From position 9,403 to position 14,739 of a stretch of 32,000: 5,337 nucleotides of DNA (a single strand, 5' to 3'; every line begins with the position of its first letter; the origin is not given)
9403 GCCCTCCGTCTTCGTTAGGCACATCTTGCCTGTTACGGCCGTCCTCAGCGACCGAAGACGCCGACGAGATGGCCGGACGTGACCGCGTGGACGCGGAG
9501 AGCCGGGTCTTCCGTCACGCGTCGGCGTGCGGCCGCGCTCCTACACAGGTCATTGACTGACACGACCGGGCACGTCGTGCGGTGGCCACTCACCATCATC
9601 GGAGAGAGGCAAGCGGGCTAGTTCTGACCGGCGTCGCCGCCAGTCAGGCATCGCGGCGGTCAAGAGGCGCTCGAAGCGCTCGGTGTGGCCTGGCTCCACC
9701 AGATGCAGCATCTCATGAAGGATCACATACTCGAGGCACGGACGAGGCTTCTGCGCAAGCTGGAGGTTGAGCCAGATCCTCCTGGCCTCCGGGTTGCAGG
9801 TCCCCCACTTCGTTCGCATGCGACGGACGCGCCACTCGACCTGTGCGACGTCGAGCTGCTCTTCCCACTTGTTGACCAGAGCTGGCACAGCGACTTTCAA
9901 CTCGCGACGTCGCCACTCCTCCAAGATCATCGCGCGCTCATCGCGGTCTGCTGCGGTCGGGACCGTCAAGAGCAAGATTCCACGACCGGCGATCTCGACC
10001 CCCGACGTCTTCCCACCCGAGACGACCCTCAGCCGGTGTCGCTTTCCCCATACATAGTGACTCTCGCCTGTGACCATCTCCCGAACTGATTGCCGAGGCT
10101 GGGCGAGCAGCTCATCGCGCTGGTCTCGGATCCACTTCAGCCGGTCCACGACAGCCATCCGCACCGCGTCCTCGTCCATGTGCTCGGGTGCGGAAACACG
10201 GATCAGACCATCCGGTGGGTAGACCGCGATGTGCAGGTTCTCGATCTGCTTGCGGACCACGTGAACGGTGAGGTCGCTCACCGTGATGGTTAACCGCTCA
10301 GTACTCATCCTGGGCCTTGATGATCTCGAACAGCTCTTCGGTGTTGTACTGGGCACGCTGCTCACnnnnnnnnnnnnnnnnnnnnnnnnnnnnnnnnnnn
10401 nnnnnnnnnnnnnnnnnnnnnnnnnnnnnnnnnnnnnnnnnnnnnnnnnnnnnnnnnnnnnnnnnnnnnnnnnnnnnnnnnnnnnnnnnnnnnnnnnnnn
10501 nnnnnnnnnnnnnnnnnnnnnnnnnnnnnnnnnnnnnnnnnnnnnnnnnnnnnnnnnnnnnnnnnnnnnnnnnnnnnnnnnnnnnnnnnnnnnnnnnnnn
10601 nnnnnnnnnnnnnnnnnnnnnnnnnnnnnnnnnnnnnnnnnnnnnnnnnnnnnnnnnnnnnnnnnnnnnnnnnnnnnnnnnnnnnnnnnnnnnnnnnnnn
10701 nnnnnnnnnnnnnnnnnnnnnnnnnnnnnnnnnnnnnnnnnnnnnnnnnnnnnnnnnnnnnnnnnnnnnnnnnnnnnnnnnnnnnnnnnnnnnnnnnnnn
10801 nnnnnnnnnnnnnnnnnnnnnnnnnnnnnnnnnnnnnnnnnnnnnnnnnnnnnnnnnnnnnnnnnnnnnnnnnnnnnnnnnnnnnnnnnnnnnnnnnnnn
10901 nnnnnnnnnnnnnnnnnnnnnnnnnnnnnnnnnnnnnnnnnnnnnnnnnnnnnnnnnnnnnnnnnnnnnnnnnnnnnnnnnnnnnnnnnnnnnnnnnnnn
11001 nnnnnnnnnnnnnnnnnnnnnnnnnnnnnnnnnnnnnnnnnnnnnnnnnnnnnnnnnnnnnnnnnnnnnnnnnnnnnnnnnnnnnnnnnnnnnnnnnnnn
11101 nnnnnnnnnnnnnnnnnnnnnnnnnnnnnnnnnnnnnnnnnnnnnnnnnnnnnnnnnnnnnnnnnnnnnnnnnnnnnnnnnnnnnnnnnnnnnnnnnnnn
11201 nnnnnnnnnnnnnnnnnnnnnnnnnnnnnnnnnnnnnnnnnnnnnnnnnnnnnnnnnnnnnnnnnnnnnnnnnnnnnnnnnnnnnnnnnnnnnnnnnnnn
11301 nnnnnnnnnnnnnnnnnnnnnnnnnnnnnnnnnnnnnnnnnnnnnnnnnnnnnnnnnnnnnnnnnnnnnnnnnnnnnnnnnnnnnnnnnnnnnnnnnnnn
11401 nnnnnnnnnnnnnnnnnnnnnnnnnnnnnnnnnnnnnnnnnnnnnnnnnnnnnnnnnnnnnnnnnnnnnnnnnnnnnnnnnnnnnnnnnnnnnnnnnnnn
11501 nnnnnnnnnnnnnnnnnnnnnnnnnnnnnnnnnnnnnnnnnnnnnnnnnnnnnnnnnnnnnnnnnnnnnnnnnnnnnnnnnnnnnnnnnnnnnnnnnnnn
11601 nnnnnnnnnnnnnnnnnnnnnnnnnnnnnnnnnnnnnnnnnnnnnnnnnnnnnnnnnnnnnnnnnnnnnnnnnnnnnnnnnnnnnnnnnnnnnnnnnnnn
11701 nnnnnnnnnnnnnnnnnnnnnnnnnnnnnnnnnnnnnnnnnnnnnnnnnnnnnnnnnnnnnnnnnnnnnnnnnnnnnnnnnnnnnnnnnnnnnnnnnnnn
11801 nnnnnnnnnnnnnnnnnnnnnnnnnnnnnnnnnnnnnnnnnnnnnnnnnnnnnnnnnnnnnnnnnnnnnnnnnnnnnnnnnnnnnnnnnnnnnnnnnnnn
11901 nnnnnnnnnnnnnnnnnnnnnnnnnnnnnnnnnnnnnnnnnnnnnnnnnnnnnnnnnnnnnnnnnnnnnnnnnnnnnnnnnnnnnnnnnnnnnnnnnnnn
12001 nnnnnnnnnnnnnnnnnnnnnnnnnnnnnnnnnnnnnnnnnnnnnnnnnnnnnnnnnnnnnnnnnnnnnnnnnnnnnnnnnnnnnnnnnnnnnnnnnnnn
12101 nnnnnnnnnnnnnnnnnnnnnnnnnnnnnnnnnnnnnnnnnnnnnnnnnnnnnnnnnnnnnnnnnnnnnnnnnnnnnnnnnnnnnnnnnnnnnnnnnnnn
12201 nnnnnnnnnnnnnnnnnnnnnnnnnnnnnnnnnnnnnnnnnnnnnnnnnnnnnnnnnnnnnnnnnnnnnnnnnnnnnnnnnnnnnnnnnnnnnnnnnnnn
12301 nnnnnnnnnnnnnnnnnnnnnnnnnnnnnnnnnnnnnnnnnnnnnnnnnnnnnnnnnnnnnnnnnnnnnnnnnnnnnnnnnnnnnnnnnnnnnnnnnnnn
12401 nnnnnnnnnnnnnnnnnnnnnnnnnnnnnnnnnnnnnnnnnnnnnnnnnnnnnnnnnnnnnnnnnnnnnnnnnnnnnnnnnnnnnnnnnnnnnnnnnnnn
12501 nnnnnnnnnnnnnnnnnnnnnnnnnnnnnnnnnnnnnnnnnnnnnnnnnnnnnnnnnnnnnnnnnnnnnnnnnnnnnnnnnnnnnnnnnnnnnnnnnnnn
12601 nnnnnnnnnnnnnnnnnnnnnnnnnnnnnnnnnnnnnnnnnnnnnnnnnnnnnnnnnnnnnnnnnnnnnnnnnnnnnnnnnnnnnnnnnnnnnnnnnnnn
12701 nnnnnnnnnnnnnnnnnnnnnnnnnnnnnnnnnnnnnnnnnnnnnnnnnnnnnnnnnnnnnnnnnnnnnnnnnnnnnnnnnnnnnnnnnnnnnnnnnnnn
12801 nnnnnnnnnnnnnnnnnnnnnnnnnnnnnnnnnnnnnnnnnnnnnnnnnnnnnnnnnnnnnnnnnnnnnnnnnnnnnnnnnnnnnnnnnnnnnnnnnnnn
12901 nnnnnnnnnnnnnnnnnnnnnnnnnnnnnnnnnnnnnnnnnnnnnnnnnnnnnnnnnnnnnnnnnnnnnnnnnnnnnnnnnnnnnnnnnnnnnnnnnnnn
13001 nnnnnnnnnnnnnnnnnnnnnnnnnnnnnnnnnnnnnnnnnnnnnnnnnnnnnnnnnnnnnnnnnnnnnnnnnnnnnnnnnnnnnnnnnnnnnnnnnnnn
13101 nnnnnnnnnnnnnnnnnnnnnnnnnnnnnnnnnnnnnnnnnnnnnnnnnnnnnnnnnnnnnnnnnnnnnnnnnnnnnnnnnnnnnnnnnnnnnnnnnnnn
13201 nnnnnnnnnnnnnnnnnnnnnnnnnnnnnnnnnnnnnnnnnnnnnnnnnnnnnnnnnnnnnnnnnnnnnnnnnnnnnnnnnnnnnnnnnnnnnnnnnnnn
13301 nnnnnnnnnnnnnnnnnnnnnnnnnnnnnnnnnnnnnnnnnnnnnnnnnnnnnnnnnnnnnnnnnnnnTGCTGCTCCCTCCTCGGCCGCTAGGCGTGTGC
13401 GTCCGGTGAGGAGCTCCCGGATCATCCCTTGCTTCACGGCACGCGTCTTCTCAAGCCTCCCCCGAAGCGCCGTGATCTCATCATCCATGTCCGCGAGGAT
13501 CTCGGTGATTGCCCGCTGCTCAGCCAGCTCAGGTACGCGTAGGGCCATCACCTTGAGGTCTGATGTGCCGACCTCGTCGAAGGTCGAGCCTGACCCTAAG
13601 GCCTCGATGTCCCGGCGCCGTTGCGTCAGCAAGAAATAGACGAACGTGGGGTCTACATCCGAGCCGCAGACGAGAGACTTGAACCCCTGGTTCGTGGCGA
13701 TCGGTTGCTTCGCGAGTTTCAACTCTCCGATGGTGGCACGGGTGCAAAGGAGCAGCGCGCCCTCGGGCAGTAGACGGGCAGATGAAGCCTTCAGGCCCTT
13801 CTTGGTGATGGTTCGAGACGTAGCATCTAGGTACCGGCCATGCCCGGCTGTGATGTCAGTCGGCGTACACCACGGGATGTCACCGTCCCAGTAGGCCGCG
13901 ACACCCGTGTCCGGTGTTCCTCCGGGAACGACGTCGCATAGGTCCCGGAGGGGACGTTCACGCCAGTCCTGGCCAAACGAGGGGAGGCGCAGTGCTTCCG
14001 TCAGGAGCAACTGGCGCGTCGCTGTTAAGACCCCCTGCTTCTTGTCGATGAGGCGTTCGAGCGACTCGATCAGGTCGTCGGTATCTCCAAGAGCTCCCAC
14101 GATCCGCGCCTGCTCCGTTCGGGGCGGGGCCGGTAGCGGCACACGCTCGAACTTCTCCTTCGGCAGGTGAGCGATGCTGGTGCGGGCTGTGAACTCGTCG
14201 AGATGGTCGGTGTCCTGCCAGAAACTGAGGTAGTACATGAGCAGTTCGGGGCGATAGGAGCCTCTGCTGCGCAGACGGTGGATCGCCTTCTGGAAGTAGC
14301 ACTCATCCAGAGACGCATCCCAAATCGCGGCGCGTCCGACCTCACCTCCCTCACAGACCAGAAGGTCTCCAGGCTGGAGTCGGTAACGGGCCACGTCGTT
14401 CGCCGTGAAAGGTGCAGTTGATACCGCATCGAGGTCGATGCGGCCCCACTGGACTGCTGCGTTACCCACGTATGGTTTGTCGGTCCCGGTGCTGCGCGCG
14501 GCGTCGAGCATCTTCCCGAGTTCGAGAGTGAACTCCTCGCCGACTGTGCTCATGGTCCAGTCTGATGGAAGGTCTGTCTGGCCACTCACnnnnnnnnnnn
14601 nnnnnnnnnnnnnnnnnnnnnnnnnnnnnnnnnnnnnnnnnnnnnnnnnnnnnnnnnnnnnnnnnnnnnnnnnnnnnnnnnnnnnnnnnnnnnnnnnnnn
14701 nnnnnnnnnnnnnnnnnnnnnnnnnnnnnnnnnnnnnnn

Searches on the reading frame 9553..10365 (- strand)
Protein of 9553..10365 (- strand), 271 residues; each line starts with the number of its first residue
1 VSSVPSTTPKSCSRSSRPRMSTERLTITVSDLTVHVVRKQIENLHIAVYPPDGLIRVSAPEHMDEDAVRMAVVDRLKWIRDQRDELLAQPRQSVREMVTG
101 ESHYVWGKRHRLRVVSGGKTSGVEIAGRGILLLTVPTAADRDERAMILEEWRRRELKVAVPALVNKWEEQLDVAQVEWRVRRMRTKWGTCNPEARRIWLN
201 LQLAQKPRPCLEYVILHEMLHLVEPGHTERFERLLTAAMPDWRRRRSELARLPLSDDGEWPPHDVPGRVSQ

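Call 33: search_protein_families(library=pfam, proteins=[window:9553-10365:-], max_evalue=0.01)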
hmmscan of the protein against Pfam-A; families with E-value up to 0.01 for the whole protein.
window:9553-10365:- (271 aa): 2 families
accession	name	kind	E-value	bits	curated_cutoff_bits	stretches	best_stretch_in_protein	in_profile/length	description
PF01863.23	YgjP-like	-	4e-54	184.2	26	1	46-251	3-206/207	YgjP-like, metallopeptidase domain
PF10263.15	SprT-like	-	2.5e-07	31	25.6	1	171-223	18-73/108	SprT-like family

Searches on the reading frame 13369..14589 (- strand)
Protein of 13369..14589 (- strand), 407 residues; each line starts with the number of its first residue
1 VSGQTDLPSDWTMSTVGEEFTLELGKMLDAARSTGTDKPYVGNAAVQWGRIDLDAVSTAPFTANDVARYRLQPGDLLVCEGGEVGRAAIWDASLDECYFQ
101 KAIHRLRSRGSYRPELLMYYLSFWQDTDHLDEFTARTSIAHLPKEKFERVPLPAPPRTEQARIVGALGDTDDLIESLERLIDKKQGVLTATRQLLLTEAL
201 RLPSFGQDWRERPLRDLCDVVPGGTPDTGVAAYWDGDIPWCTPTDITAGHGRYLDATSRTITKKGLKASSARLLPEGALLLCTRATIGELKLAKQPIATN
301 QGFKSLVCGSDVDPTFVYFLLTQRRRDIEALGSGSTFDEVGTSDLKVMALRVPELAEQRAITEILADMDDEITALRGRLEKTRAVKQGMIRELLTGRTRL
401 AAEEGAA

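Call 33: search_protein_families(library=pfam, proteins=[window:13369-14589:-], max_evalue=0.01)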
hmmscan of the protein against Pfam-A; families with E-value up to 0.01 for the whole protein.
window:13369-14589:- (407 aa): 1 family
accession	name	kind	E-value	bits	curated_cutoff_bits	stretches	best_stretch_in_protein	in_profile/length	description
PF01420.25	Methylase_S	-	1.9e-34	119.8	22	2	208-375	3-159/168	Type I restriction modification DNA specificity domain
